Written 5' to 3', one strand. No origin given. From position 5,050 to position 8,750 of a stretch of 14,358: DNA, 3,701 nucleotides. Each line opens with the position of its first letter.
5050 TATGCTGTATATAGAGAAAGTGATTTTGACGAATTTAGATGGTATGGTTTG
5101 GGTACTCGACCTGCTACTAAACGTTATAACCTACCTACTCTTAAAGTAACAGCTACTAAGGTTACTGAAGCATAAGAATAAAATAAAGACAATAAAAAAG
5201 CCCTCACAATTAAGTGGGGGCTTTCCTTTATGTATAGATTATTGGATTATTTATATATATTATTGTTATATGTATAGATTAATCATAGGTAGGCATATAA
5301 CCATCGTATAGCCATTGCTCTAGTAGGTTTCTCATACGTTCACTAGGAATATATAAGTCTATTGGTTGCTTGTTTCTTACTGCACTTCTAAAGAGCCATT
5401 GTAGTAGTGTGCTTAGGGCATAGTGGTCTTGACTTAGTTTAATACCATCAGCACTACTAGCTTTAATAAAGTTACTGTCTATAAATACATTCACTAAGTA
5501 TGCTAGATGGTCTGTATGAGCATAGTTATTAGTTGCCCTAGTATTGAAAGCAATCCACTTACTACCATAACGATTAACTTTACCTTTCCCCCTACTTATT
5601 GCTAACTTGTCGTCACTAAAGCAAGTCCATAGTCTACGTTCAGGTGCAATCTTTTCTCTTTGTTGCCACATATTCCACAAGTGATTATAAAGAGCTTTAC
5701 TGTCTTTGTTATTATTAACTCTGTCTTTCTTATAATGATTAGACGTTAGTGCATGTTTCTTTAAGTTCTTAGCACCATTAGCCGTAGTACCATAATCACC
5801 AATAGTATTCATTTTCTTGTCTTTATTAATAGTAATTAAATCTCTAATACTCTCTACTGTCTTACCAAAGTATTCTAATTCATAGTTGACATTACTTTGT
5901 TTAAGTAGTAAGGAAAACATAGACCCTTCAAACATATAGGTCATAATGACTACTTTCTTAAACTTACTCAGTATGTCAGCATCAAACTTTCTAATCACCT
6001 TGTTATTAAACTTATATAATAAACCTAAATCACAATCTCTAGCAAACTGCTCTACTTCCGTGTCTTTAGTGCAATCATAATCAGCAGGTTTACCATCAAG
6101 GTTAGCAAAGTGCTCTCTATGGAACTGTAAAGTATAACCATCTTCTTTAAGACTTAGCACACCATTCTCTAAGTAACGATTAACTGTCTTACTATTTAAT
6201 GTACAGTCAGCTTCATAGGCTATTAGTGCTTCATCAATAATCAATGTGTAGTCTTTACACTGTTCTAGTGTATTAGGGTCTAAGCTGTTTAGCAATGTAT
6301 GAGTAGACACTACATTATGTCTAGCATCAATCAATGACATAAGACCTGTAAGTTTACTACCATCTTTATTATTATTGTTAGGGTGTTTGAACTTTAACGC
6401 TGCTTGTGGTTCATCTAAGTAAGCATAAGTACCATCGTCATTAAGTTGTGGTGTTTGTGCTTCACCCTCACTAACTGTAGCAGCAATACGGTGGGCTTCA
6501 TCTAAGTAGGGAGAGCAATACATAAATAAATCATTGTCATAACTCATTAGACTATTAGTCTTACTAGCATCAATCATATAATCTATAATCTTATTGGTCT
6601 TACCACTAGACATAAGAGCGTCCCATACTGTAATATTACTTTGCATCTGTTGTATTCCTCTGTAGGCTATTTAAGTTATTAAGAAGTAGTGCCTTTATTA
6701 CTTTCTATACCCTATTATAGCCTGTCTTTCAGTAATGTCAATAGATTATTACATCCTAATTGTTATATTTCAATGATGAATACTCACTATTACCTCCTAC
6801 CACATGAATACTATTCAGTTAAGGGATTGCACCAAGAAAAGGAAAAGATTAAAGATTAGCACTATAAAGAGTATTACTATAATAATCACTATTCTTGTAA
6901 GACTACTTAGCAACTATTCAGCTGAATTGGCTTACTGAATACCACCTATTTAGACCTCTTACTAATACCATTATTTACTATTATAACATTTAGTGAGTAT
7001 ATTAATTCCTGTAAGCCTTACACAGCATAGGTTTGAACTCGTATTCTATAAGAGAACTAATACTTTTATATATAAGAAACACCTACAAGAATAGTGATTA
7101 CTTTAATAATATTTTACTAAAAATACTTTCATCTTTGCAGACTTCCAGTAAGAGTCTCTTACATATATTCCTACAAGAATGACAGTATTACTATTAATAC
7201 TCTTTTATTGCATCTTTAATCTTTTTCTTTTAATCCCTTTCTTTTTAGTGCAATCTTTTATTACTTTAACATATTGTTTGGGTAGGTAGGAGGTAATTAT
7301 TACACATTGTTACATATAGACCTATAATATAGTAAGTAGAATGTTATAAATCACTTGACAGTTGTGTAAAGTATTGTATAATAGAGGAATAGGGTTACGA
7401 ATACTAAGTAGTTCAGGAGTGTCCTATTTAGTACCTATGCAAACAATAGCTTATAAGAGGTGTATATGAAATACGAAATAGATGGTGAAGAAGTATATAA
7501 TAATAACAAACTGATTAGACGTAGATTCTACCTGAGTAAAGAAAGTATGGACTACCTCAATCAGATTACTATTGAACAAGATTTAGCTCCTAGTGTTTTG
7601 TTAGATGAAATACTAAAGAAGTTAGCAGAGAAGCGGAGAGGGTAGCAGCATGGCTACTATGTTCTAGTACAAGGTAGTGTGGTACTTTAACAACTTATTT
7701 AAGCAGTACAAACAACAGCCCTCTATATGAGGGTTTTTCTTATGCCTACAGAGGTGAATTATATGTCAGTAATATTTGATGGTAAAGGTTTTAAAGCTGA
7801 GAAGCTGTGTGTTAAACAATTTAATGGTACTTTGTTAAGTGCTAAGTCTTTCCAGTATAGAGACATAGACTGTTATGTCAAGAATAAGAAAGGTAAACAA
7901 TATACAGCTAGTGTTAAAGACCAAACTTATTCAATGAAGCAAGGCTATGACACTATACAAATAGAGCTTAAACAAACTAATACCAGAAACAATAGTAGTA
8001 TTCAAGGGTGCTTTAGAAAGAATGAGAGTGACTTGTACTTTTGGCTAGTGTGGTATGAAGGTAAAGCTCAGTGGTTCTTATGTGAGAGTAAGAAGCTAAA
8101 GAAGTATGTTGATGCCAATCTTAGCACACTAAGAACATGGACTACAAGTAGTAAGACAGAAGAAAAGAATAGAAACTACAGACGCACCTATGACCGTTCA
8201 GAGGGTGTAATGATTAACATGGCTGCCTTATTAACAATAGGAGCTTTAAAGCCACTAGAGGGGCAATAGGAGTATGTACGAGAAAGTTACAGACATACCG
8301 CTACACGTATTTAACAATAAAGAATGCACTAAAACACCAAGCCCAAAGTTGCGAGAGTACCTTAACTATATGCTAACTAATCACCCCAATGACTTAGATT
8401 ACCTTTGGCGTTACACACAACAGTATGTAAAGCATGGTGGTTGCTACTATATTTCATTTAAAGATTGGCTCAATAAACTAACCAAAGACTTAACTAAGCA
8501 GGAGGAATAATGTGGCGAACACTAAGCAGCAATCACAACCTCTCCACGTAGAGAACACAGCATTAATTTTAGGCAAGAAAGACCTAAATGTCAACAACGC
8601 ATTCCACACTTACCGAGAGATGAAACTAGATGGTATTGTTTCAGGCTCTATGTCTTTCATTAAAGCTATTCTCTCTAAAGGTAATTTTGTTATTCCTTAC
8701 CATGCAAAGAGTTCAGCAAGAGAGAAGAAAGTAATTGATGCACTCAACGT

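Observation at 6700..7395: A ~700-bp ORF-free, two-fold-symmetric control region with mirrored consensus promoters flanking a 115-130-bp inverted repeat and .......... repeats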

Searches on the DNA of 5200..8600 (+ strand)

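Call 8: search_dna_similar(query=window:5200-8600:+, collection=phages, mode=distant, max_rows=30)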
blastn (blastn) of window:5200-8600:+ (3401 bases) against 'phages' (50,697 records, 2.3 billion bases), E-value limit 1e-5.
No match.

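Call 90: search_dna_similar(query=window:6650-7460:+, collection=plasmids, mode=distant, max_evalue=0.01, max_rows=10)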
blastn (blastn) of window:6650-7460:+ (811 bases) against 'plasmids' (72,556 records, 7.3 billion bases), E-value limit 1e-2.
Records with a match: 1; places in all: 1; records where one place covers at least 80% of the query: 0.
Best place of each record, by identity: 80-90% 1.
By first word of the organism name: Borreliella 1.
By predicted mobility (MOB-suite, as given by PLSDB): non-mobilizable 1.
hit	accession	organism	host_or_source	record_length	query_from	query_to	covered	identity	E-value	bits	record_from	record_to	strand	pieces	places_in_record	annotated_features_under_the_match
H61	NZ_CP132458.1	Borreliella andersonii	Bacterial isolate,Ixodes dentatus tick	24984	206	247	5%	85.7%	5e-3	50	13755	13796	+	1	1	none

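Call 98: search_dna_similar(query=L254:6992-8314:+, collection=plasmids, mode=near, max_rows=60)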
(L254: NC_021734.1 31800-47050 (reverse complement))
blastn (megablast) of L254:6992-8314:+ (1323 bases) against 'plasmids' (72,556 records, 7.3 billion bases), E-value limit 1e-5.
Records with a match: 23; places in all: 23; records where one place covers at least 80% of the query: 19.
Best place of each record, by identity: >=99% 18; 95-99% 1; 90-95% 1; 80-90% 3.
By first word of the organism name: Acinetobacter 23.
By predicted mobility (MOB-suite, as given by PLSDB): mobilizable 14; non-mobilizable 9.
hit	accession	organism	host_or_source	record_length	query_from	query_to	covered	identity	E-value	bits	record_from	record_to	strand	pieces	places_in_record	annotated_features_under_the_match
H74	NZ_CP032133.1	Acinetobacter chinensis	Culture,Sewage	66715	1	1323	100%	100.0%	0e+0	2444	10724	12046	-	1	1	hypothetical protein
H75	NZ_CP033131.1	Acinetobacter wuhouensis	Culture,Sewage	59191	1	1323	100%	100.0%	0e+0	2444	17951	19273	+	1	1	hypothetical protein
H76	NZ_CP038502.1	Acinetobacter baumannii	Homo sapiens,blood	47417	1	1323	100%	100.0%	0e+0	2444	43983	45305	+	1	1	hypothetical protein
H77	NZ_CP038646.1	Acinetobacter baumannii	Homosapiens,blood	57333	1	1323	100%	100.0%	0e+0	2444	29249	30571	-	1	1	hypothetical protein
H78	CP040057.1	Acinetobacter baumannii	Homo sapiens,blood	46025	1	1323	100%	100.0%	0e+0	2444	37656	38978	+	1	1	hypothetical protein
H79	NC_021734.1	Acinetobacter baumannii BJAB0715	-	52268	1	1323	100%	100.0%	0e+0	2444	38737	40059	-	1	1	hypothetical protein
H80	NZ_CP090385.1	Acinetobacter towneri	-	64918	1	1323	100%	100.0%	0e+0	2444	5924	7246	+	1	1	hypothetical protein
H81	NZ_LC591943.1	Acinetobacter variabilis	Homo sapiens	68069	1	1323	100%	100.0%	0e+0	2444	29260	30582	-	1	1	hypothetical protein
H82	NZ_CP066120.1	Acinetobacter bereziniae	Homo sapiens,sputum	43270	1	1323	100%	100.0%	0e+0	2444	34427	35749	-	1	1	hypothetical protein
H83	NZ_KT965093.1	Acinetobacter towneri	Homo sapiens,stool culture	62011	1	1323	100%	100.0%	0e+0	2444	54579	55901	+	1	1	hypothetical protein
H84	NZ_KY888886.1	Acinetobacter pittii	Canis lupus familiaris,nose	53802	1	1323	100%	100.0%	0e+0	2444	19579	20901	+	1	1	hypothetical protein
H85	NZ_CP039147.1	Acinetobacter sp. 10FS3-1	pig,feces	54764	1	1323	100%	100.0%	0e+0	2444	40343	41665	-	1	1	hypothetical protein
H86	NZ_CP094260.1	Acinetobacter indicus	mixed culture,porcine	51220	1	1323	100%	99.9%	0e+0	2438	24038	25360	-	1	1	hypothetical protein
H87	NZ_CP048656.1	Acinetobacter indicus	Pig,feces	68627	1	1323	100%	99.8%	0e+0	2427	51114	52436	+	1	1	hypothetical protein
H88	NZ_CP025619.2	Acinetobacter schindleri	whole organism,air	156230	1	1323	100%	97.5%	0e+0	2261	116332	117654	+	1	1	hypothetical protein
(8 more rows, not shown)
